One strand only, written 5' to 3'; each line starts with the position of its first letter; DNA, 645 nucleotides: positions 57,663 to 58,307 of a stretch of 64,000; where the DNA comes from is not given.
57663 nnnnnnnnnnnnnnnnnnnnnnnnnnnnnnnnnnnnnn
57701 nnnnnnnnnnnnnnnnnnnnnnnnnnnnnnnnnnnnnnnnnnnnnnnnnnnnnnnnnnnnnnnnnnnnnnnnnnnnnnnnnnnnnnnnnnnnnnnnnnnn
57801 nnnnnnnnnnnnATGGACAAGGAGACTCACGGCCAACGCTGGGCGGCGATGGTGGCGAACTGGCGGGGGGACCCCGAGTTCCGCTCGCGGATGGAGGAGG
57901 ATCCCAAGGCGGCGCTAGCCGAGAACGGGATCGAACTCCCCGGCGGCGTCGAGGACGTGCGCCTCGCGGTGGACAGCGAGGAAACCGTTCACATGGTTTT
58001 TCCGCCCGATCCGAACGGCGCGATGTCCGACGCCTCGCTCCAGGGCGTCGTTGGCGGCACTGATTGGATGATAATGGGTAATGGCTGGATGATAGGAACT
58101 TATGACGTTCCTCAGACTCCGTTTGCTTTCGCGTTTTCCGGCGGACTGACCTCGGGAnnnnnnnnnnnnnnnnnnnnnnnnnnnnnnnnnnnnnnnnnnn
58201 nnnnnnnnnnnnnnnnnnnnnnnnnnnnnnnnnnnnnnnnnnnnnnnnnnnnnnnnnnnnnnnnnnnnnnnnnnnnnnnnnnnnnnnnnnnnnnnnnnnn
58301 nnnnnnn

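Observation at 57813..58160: Orphan NHLP-family RiPP precursor with a compositionally alien (about 43% GC) core peptide, embedded among housekeeping genes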

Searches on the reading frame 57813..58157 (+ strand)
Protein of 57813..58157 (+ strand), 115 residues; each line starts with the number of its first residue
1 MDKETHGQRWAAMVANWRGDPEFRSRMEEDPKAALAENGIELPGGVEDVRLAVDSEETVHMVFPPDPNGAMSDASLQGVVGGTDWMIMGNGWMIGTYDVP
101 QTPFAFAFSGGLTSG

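Call 3: search_protein_families(library=ncbifam, proteins=[window:57813-58157:+], max_evalue=10)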
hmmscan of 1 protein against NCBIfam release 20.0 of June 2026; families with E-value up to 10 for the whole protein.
window:57813-58157:+ (115 aa): 8 families
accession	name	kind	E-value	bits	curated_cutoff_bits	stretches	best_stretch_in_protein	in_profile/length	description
TIGR03793.1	leader_NHLP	domain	1.3e-10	41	50.9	1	13-82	9-77/77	NHLP leader peptide family RiPP precursor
TIGR01323.1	nitrile_alph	equivalog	5.3e-07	29.4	249.85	1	15-86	109-180/189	nitrile hydratase subunit alpha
TIGR04351.1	TOMM_nitrile_2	subfamily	1.5e-06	27.6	65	1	9-47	1-39/48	TIGR04351 family putative TOMM peptide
TIGR03887.1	thiocyan_alph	equivalog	3.1e-05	23.9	291.45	1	13-71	118-175/200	thiocyanate hydrolase subunit gamma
NF038399.1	NH_RiPP_Os17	domain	6.2e-05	23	40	1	20-42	13-35/63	Os1348 family NHLP clan protein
TIGR04509.1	mod_pep_NH_fam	subfamily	0.0002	21.4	34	1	13-41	10-39/87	NHLP-related RiPP peptide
NF038175.1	IniB_NTERM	domain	0.002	18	40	2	20-40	12-32/49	IniB N-terminal domain-containing protein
TIGR03898.1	lanti_MRSA_kill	subfamily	0.046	13.7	23.5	1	63-82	23-44/44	mersacidin/lichenicidin family type 2 lantibiotic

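Call 4: search_protein_families(library=pfam, proteins=[window:57813-58157:+], max_evalue=10)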
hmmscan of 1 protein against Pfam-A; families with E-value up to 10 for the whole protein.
window:57813-58157:+ (115 aa): 1 family
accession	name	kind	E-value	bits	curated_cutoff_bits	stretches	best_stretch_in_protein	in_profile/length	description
PF02979.21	NHase_alpha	-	5.7e-07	29.5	27.2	1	16-81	110-176/184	Nitrile hydratase, alpha chain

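Call 6: find_encoding_contigs(protein=window:57813-58157:+, flank=10000, max_places=10)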
Protein window:57813-58157:+ (115 aa): no gene with exactly this product is on record in the collection.

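Call 7: find_homologous_proteins(query=window:57813-58157:+, max_evalue=0.01)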
Query window:57813-58157:+ (115 aa): 10 proteins with E <= 0.01 among 14 candidates.
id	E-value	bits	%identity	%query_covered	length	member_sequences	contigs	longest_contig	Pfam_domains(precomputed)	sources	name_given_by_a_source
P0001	2.5e-63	229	89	100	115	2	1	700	PF02979.22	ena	-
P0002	2.6e-57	210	84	100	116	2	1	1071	PF02979.22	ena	-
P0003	2.8e-57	210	86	100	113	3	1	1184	PF02979.22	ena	-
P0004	1.7e-56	207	85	100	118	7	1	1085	PF02979.22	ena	-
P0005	4.5e-51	190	82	100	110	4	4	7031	PF02979.22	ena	-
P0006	1.5e-49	185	78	100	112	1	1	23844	PF02979.22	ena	-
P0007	5.1e-47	177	76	100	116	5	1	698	PF02979.22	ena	-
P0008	2.1e-45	172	83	86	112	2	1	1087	PF02979.22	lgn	-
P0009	3.5e-45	171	85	84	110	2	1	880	PF02979.22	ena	-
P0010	5.1e-35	138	67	87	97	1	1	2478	PF02979.22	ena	-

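Call 9: find_encoding_contigs(protein=P0006, flank=10000, max_places=5)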
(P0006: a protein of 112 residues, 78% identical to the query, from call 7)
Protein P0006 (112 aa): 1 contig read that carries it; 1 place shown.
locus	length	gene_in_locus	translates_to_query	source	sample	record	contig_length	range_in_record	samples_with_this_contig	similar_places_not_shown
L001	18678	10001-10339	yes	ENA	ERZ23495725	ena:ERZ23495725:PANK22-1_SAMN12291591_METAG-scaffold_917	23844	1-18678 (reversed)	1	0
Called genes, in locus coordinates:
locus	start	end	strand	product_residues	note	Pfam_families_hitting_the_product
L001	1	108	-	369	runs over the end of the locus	PF00528:BPD_transp_1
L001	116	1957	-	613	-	PF00496:SBP_bac_5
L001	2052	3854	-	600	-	PF00496:SBP_bac_5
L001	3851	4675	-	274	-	PF00459:Inositol_P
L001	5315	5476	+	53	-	-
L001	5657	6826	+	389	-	PF12844:HTH_19, PF13560:HTH_31, PF01381:HTH_3, PF06114:Peptidase_M78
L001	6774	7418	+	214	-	PF11848:DUF3368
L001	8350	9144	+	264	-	PF13635:DUF4143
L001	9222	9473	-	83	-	-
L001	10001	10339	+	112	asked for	PF02979:NHase_alpha (weak)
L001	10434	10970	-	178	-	PF00034:Cytochrom_C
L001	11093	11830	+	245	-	PF02348:CTP_transf_3, PF12804:NTP_transf_3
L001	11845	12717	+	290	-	PF00800:PDT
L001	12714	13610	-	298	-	PF09296:NUDIX-like, PF09297:Zn_ribbon_NUD, PF00293:NUDIX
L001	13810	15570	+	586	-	PF05496:RuvB_N (faint), PF13177:DNA_pol3_delta2, PF00004:AAA, PF07728:AAA_5 (weak), PF13401:AAA_22 (weak), PF22608:DNAX_ATPase_lid, PF12169:DNA_pol3_gamma3, PF12362:DUF3646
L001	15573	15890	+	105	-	PF02575:YbaB_DNA_bd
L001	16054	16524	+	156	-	PF01751:Toprim (weak), PF13662:Toprim_4, PF21175:RecR_C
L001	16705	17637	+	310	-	PF13173:AAA_14, PF13635:DUF4143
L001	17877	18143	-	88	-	-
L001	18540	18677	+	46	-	?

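Call 10: find_encoding_contigs(protein=P0005, flank=10000, max_places=5)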
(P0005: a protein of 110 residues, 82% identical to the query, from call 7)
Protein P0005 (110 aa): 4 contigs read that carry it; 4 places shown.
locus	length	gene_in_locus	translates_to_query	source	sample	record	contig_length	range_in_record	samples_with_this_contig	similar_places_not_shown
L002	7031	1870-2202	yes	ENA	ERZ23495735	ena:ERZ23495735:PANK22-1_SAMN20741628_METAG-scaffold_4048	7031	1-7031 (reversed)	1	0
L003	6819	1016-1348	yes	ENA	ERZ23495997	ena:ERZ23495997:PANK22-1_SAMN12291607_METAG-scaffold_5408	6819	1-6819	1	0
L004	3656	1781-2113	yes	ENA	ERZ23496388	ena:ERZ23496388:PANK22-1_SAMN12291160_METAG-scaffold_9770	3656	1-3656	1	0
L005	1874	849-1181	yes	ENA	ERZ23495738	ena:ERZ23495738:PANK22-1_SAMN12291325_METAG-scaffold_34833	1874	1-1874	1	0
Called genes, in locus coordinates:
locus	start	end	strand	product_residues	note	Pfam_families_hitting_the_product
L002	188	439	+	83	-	PF13173:AAA_14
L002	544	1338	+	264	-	PF13635:DUF4143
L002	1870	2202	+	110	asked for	PF02979:NHase_alpha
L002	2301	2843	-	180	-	PF00034:Cytochrom_C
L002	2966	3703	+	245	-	PF02348:CTP_transf_3, PF12804:NTP_transf_3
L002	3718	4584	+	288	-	PF00800:PDT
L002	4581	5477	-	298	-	PF09296:NUDIX-like, PF09297:Zn_ribbon_NUD, PF00293:NUDIX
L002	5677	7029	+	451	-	?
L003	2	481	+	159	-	?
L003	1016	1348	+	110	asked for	PF02979:NHase_alpha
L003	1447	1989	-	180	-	PF00034:Cytochrom_C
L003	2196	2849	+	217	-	PF02348:CTP_transf_3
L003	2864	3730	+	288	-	PF00800:PDT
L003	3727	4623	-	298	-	PF09296:NUDIX-like, PF09297:Zn_ribbon_NUD, PF00293:NUDIX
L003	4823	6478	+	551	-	PF05496:RuvB_N (faint), PF13177:DNA_pol3_delta2, PF00004:AAA, PF07728:AAA_5 (faint), PF13401:AAA_22 (weak), PF22608:DNAX_ATPase_lid, PF12169:DNA_pol3_gamma3, PF12362:DUF3646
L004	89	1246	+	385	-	PF13173:AAA_14, PF13635:DUF4143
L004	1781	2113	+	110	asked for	PF02979:NHase_alpha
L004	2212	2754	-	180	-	PF00034:Cytochrom_C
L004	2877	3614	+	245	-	PF02348:CTP_transf_3, PF12804:NTP_transf_3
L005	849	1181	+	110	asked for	PF02979:NHase_alpha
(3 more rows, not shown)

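Call 12: find_related_loci(query=A1, collection=genome_contigs, flank=10000)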
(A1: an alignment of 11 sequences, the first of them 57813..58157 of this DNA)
Query A1 (115 aa) in genome_contigs; peptide patterns used: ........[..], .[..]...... (x = any residue, [..] = any of these).
599 stretches matched a pattern, but none encodes a relative of the query by tblastn (E <= 1e-3).

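Call 13: find_related_loci(query=A1, collection=metagenome_contigs, flank=10000)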
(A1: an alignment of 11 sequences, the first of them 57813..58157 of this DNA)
Query A1 (115 aa) in metagenome_contigs; peptide patterns used: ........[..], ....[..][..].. (x = any residue, [..] = any of these).
600 stretches matched a pattern, but none encodes a relative of the query by tblastn (E <= 1e-3).

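Call 25: find_homologous_proteins(query=A1, max_evalue=10)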
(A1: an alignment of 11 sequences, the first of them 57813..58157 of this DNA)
Query A1 (11 sequences) (115 aa, profile of the alignment): 15 proteins with E <= 10 among 5400 candidates.
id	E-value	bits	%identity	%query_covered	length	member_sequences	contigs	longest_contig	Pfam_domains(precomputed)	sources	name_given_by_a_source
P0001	1.5e-60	220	89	100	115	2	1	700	PF02979.22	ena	-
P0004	7.0e-59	215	85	100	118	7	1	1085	PF02979.22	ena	-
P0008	1.9e-58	213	83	86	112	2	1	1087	PF02979.22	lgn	-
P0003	4.3e-58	212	86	100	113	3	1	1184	PF02979.22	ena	-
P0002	4.8e-58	212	84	100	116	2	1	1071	PF02979.22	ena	-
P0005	6.2e-58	211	82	100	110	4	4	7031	PF02979.22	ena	-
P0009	7.2e-58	211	85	84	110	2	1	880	PF02979.22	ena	-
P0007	3.1e-57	209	76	100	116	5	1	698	PF02979.22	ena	-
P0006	5.9e-57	208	78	100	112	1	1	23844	PF02979.22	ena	-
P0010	4.8e-48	180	67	87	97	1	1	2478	PF02979.22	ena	-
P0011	2.0e-39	152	61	84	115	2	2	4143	PF02979.22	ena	-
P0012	6.8e-32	128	68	74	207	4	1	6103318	PF02979.22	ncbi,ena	-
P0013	3.7e-30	122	68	71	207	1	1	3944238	PF02979.22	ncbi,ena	-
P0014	1.2e-27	114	63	65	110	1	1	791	PF02979.22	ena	-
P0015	3.7e-19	87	58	63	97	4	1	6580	PF02979.22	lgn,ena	-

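Call 28: find_encoding_contigs(protein=P0012, flank=10000, max_places=4)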
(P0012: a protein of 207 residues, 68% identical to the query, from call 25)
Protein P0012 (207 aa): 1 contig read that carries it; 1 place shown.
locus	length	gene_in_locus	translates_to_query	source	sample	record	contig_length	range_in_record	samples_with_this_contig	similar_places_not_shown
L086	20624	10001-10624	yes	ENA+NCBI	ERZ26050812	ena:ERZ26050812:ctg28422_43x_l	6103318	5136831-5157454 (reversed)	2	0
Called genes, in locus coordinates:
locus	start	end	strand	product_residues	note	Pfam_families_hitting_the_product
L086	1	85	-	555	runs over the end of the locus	PF17391:Urocanase_N, PF01175:Urocanase, PF17392:Urocanase_C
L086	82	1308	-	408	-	PF01979:Amidohydro_1, PF07969:Amidohydro_3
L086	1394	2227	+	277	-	PF05013:FGase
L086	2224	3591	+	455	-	PF01979:Amidohydro_1, PF07969:Amidohydro_3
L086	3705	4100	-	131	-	PF12844:HTH_19 (faint), PF13560:HTH_31, PF01381:HTH_3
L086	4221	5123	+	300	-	PF13353:Fer4_12 (weak), PF04055:Radical_SAM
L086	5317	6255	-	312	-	PF02668:TauD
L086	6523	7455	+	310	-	PF03480:DctP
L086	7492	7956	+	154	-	PF04290:DctQ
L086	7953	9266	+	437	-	PF06808:DctM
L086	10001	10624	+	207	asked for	PF02979:NHase_alpha (weak)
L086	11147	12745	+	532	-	PF14516:AAA_35 (weak), PF13401:AAA_22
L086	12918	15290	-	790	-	PF01315:Ald_Xan_dh_C, PF02738:MoCoBD_1, PF20256:MoCoBD_2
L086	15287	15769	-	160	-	PF00111:Fer2, PF01799:Fer2_2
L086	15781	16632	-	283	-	PF00941:FAD_binding_5, PF03450:CO_deh_flav_C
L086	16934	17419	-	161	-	-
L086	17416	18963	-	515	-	PF13175:AAA_15 (weak), PF13304:AAA_21, PF13175:AAA_15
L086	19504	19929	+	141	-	PF00903:Glyoxalase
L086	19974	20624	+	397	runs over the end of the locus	PF02771:Acyl-CoA_dh_N, PF08028:Acyl-CoA_dh_2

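Call 29: find_encoding_contigs(protein=P0013, flank=10000, max_places=4)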
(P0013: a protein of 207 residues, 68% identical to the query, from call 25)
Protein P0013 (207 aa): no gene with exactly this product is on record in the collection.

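Call 30: find_encoding_contigs(protein=P0015, flank=10000, max_places=4)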
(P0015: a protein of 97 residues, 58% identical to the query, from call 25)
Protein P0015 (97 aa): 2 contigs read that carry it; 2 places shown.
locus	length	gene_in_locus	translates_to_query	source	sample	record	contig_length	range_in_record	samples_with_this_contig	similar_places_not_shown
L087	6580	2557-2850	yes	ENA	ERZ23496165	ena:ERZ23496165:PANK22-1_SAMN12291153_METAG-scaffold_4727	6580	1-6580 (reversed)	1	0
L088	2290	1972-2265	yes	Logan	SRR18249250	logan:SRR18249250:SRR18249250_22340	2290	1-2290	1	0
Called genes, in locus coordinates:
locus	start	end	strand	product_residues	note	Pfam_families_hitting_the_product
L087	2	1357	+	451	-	?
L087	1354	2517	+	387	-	PF07690:MFS_1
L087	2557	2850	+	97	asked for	PF02979:NHase_alpha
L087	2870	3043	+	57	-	-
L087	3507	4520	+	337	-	PF09982:LpxR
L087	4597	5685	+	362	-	PF02746:MR_MLE_N, PF13378:MR_MLE_C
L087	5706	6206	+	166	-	-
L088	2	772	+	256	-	?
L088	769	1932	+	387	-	PF07690:MFS_1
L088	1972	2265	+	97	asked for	PF02979:NHase_alpha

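Call 31: find_encoding_contigs(protein=P0011, flank=10000, max_places=4)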
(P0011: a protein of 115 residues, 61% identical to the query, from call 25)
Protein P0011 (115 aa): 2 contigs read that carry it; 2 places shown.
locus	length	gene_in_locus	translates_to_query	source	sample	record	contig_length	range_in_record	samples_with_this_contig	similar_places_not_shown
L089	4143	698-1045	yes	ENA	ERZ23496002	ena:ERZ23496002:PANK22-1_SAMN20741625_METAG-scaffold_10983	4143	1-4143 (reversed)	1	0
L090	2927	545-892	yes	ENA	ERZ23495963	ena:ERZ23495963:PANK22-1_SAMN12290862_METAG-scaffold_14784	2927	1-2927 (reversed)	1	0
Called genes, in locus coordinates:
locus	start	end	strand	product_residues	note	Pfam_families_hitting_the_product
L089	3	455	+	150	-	?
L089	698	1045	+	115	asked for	PF02979:NHase_alpha (weak)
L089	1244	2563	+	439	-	PF00587:tRNA-synt_2b, PF03129:HGTP_anticodon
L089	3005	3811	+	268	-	PF12704:MacB_PCD (weak), PF02687:FtsX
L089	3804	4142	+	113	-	?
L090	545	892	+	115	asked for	PF02979:NHase_alpha (weak)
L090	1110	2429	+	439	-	PF00587:tRNA-synt_2b, PF03129:HGTP_anticodon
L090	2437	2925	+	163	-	?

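Call 32: list_cluster_members(proteins=[P0012, P0013, P0006, P0004, P0008, P0015])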
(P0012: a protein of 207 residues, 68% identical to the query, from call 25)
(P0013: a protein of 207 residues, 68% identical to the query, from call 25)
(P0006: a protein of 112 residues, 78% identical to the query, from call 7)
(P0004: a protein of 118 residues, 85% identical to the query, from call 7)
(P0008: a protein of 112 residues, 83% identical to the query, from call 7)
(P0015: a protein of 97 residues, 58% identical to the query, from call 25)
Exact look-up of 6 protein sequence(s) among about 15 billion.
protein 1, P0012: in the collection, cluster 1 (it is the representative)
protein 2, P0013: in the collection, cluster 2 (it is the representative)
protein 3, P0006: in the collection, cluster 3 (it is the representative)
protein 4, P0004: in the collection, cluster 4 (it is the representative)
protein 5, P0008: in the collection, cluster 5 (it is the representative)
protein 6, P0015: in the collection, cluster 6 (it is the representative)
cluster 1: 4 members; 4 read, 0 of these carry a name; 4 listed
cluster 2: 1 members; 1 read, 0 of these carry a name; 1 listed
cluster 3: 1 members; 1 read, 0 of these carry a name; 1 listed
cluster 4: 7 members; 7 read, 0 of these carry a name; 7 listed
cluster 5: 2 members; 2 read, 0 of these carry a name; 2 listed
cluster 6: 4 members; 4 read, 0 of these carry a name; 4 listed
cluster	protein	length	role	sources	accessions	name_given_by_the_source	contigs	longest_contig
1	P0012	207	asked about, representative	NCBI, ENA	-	-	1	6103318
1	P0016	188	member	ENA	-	-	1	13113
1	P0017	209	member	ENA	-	-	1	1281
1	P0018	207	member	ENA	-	-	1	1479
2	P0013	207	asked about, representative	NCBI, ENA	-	-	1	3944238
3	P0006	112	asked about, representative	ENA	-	-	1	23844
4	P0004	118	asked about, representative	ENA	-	-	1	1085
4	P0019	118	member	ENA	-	-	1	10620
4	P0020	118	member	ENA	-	-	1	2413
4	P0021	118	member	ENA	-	-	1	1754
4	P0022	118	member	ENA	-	-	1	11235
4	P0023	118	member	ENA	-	-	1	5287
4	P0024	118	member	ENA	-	-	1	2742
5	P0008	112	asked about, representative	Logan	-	-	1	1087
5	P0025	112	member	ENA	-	-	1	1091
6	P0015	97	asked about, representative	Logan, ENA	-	-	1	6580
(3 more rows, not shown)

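Call 33: search_protein_families(library=pfam, proteins=[L087:2-1354:+, L087:2870-3040:+, L087:5706-6203:+, L089:3-452:+, L086:11147-12742:+, L086:4221-5120:+, L001:8350-9141:+, L004:89-1243:+, L086:16934-17416:-, P0012], max_evalue=0.01)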
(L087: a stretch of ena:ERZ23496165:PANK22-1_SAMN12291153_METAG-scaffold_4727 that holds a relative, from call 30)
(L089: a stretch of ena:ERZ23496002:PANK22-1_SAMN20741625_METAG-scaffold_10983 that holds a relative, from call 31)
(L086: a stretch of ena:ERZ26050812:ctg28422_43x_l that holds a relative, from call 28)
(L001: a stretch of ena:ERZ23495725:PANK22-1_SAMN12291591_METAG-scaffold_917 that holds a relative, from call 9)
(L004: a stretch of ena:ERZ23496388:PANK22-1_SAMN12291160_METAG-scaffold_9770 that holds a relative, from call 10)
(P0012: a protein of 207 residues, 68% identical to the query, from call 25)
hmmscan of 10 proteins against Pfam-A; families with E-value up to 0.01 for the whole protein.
L087:2-1354:+ (451 aa): 3 families
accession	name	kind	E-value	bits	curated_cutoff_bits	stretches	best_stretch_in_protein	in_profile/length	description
PF00773.25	RNB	-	1.6e-94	317.3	29.3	1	11-321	1-324/326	RNB domain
PF00575.29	S1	-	2e-05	25.3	22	1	368-414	3-48/74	S1 RNA binding domain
PF18614.7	RNase_II_C_S1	-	0.0022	18.2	26.6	1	420-450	29-59/59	RNase II-type exonuclease C-terminal S1 domain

L087:2870-3040:+ (57 aa): 0 families

L087:5706-6203:+ (166 aa): 0 families

L089:3-452:+ (150 aa): 0 families

L086:11147-12742:+ (532 aa): 5 families
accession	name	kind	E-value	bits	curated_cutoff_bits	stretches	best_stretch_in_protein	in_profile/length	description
PF13401.12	AAA_22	-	9.7e-08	32.8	27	1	64-213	5-128/130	AAA domain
PF14516.12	AAA_35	-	5.3e-06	25.9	27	1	68-275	35-237/331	AAA-like domain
PF13191.12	AAA_16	-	1.6e-05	25.9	32.6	1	65-182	25-150/167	AAA ATPase domain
PF24883.2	NPHP3_N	-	0.00066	20.3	24.8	1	62-179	20-139/164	Nephrocystin 3, N-terminal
PF13604.12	AAA_30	-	0.006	16.8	27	0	62-188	15-112/191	AAA domain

L086:4221-5120:+ (300 aa): 2 families
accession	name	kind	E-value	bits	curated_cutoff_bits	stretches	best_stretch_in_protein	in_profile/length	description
PF04055.27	Radical_SAM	-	1.1e-19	71.7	29.5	1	21-180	6-165/166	Radical SAM superfamily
PF13353.11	Fer4_12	-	2.9e-07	31.3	22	1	16-106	9-99/137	4Fe-4S single cluster domain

L001:8350-9141:+ (264 aa): 1 family
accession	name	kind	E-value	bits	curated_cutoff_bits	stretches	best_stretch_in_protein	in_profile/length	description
PF13635.12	DUF4143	-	1.6e-49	168.2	28.1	1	54-212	1-159/160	Domain of unknown function (DUF4143)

L004:89-1243:+ (385 aa): 4 families
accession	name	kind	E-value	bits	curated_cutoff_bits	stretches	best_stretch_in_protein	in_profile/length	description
PF13635.12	DUF4143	-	7.2e-50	169.3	28.1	1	175-333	1-159/160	Domain of unknown function (DUF4143)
PF13173.12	AAA_14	-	6.2e-23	81.6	27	1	19-132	4-127/129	AAA domain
PF13401.12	AAA_22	-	0.00035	21.3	27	0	19-44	7-32/130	AAA domain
PF13191.12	AAA_16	-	0.0019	19.1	32.6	1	6-46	12-57/167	AAA ATPase domain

L086:16934-17416:- (160 aa): 0 families

P0012 (207 aa): 1 family
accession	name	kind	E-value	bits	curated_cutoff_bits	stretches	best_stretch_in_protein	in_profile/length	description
PF02979.21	NHase_alpha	-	9.3e-07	28.9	27.2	1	17-80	110-175/184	Nitrile hydratase, alpha chain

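Call 34: find_encoding_contigs(protein=P0022, flank=10000, max_places=4)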
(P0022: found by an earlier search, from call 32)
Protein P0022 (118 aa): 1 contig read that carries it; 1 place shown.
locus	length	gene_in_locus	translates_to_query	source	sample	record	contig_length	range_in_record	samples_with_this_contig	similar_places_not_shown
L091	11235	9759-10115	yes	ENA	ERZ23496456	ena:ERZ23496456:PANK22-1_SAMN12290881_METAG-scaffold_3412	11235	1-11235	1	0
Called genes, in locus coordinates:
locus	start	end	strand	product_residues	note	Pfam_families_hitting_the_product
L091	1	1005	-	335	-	?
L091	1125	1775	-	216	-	PF14103:DUF4276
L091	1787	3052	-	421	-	PF02463:SMC_N (faint), PF13304:AAA_21, PF13175:AAA_15 (weak)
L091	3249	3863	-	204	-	PF02660:G3P_acyltransf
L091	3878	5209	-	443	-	PF01979:Amidohydro_1, PF12890:DHOase, PF07969:Amidohydro_3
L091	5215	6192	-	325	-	PF02729:OTCace_N, PF00185:OTCace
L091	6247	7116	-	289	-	PF02668:TauD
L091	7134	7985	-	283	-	PF02668:TauD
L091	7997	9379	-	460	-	PF03972:MmgE_PrpD_N, PF19305:MmgE_PrpD_C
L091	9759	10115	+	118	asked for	PF02979:NHase_alpha (weak)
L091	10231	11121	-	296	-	PF13365:Trypsin_2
